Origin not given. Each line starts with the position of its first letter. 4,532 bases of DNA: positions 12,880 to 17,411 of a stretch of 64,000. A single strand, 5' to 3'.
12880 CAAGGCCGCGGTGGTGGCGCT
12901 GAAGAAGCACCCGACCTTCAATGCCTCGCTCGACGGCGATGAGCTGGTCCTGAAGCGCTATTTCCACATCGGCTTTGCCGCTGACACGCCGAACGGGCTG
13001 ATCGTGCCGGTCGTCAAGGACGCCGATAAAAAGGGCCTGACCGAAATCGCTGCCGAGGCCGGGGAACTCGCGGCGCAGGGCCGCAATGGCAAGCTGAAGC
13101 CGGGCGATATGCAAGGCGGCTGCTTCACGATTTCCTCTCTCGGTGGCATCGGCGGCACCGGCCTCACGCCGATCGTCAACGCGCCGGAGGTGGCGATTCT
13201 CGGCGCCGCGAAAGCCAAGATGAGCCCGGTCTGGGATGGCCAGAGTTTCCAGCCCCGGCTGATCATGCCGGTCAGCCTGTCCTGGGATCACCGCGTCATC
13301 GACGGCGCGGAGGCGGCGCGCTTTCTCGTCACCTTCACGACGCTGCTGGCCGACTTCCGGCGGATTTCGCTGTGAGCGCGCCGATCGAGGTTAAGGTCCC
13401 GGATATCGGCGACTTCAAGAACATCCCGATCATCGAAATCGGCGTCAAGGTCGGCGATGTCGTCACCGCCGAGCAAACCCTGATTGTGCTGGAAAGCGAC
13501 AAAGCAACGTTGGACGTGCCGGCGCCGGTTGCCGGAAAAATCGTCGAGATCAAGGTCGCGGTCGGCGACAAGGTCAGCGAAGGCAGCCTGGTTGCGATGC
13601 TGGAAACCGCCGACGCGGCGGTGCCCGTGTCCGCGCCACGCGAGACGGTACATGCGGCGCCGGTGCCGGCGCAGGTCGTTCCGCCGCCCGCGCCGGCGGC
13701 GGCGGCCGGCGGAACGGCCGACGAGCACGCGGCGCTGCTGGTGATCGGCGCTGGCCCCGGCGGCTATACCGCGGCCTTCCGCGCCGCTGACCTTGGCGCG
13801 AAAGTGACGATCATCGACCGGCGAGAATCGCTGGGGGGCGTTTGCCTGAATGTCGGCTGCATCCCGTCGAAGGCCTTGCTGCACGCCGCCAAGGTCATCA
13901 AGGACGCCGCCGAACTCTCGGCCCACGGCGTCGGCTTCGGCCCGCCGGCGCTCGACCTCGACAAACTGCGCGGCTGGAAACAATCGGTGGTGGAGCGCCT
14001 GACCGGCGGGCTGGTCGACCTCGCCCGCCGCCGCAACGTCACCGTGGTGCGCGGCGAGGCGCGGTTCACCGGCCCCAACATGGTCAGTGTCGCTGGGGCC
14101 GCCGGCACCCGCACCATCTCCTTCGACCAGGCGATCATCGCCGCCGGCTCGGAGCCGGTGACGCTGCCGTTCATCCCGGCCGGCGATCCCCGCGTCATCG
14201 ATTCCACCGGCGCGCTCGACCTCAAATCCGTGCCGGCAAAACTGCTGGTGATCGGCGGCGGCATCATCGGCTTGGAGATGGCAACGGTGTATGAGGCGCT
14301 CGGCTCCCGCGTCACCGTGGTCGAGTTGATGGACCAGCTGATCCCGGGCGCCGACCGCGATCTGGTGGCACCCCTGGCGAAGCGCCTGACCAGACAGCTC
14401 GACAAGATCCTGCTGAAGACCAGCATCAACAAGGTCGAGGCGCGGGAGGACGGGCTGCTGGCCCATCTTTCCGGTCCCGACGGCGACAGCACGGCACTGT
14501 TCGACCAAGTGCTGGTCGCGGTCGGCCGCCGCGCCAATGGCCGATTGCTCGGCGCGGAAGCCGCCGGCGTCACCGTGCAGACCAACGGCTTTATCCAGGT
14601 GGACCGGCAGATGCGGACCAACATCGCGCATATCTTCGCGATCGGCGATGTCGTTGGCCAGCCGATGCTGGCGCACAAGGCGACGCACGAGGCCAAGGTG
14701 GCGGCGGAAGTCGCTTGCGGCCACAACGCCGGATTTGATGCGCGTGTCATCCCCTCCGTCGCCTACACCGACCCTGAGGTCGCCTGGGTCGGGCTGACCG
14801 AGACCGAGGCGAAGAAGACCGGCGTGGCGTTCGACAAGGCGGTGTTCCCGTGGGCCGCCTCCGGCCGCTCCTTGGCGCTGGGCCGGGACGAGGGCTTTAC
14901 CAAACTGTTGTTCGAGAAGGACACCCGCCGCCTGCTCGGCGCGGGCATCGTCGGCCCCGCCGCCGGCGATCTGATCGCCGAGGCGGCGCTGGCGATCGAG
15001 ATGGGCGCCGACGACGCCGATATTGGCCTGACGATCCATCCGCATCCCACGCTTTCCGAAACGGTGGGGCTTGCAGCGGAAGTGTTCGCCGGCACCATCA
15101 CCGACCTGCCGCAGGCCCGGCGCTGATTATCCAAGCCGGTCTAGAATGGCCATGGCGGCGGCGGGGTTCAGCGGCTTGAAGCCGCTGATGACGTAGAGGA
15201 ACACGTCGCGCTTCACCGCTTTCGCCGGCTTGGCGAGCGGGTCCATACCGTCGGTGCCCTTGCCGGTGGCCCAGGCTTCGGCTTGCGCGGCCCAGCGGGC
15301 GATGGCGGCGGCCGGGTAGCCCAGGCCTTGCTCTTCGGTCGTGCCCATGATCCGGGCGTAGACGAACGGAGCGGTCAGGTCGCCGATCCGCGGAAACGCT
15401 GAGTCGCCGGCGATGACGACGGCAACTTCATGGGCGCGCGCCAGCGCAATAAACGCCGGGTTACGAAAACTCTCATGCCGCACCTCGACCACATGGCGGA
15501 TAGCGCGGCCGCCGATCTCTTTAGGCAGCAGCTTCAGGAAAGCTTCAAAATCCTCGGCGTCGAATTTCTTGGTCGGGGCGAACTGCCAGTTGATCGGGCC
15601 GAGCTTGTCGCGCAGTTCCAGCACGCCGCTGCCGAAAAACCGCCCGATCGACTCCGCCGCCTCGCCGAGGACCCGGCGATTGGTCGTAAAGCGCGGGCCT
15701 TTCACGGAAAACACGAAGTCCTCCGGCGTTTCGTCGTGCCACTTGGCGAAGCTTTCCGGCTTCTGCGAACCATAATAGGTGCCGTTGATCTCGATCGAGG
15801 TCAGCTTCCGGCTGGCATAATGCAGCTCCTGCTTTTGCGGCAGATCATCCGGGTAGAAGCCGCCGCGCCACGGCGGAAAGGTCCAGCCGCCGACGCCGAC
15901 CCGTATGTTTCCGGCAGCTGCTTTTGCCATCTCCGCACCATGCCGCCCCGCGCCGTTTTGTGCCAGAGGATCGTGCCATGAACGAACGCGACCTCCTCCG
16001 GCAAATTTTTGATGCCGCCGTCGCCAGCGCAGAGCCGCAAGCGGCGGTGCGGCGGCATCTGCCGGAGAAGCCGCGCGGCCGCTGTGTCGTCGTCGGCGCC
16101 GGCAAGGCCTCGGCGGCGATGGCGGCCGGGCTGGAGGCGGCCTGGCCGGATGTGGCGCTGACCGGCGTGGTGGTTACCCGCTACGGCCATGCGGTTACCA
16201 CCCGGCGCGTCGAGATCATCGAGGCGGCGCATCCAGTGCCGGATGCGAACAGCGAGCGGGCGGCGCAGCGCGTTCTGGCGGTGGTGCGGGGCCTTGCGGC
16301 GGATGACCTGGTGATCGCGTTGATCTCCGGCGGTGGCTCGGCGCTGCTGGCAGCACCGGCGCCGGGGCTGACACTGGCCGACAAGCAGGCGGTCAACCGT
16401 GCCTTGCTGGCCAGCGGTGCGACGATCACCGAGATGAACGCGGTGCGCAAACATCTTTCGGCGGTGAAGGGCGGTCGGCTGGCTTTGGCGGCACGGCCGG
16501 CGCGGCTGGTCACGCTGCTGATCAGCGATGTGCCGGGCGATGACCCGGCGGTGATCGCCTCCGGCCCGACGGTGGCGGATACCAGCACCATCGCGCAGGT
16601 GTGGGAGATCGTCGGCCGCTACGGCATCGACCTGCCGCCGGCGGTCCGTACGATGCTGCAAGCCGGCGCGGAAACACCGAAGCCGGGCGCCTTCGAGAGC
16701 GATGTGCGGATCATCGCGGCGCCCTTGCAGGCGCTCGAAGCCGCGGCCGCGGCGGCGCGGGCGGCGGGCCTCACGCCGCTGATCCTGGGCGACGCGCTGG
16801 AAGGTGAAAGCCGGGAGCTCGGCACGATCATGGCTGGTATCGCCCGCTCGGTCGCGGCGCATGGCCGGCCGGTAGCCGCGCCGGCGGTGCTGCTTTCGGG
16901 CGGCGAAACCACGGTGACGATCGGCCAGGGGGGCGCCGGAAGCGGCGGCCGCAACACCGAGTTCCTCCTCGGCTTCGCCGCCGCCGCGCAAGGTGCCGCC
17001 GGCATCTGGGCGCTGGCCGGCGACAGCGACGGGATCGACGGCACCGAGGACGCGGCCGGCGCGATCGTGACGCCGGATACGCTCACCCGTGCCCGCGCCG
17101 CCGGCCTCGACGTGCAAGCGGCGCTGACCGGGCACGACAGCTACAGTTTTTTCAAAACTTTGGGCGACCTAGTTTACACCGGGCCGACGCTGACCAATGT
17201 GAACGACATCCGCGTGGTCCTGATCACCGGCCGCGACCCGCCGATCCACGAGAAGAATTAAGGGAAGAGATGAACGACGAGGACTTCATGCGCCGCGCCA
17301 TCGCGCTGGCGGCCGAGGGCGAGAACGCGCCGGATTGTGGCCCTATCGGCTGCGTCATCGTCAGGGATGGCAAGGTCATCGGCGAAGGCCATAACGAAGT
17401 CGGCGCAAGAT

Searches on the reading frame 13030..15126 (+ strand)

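Call 6: search_protein_families(library=pfam, proteins=[window:13030-15126:+])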
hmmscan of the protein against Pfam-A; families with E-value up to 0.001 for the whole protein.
window:13030-15126:+ (698 aa): 13 families
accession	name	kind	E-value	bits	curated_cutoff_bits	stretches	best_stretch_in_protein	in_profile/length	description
PF07992.20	Pyr_redox_2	-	2.3e-67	227.9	26.1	1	236-555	3-291/291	Pyridine nucleotide-disulphide oxidoreductase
PF02852.28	Pyr_redox_dim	-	5.4e-35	120.4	25.3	1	574-682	1-109/110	Pyridine nucleotide-disulphide oxidoreductase, dimerisation domain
PF00070.33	Pyr_redox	-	1.2e-21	77.4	22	1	404-477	1-74/82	Pyridine nucleotide-disulphide oxidoreductase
PF00364.28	Biotin_lipoyl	-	2.6e-19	69.3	22.1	1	120-191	2-73/73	Biotin-requiring enzyme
PF12831.13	FAD_oxidored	-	1.3e-08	35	27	1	236-277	2-43/416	FAD dependent oxidoreductase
PF01262.27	AlaDh_PNT_C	-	1.4e-08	34.9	23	1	225-266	19-61/214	Alanine dehydrogenase/PNT, C-terminal domain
PF13738.12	Pyr_redox_3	-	1.7e-08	34.5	30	1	402-539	164-305/305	Pyridine nucleotide-disulphide oxidoreductase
PF13450.12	NAD_binding_8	-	2.5e-08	34.5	21.9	1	238-272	1-35/68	NAD(P)-binding Rossmann-like domain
PF03486.20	HI0933_like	-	3.8e-07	30.2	50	0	236-269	3-36/244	HI0933-like protein Rossmann domain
PF01134.28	GIDA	-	1e-06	28.5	22.1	1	237-294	3-57/391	Glucose inhibited division protein A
PF00890.30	FAD_binding_2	-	7.1e-06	25.9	20.4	1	236-270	2-36/414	FAD binding domain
PF01597.25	GCV_H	-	0.0003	21.1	22.2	0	140-180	40-80/122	Glycine cleavage H-protein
PF01494.25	FAD_binding_3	-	0.00038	20.2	22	0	236-267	4-35/349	FAD binding domain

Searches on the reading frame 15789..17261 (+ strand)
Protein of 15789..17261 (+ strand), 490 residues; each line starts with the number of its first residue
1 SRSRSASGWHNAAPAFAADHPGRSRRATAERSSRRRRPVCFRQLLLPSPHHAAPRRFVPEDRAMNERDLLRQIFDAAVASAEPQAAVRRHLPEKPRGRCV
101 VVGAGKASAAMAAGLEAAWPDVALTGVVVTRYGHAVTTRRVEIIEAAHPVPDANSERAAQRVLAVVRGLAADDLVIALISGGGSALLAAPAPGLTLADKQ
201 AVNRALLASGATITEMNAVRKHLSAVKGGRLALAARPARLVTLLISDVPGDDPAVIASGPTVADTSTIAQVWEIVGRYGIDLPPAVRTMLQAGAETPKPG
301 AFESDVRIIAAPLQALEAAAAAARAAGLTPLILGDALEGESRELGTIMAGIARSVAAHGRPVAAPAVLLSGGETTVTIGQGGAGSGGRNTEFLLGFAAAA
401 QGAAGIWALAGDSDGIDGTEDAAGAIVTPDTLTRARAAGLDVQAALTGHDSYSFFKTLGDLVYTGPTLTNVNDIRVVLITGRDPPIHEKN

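Call 6: search_protein_families(library=pfam, proteins=[window:15789-17261:+])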
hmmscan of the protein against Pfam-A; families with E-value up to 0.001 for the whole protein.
window:15789-17261:+ (490 aa): 2 families
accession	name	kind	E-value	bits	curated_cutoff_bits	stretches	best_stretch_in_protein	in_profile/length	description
PF13660.11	DUF4147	-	2.8e-89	299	23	1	70-291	2-234/234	Domain of unknown function (DUF4147)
PF05161.18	MOFRL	-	1.5e-36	125.3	28.3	1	367-473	2-106/106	MOFRL family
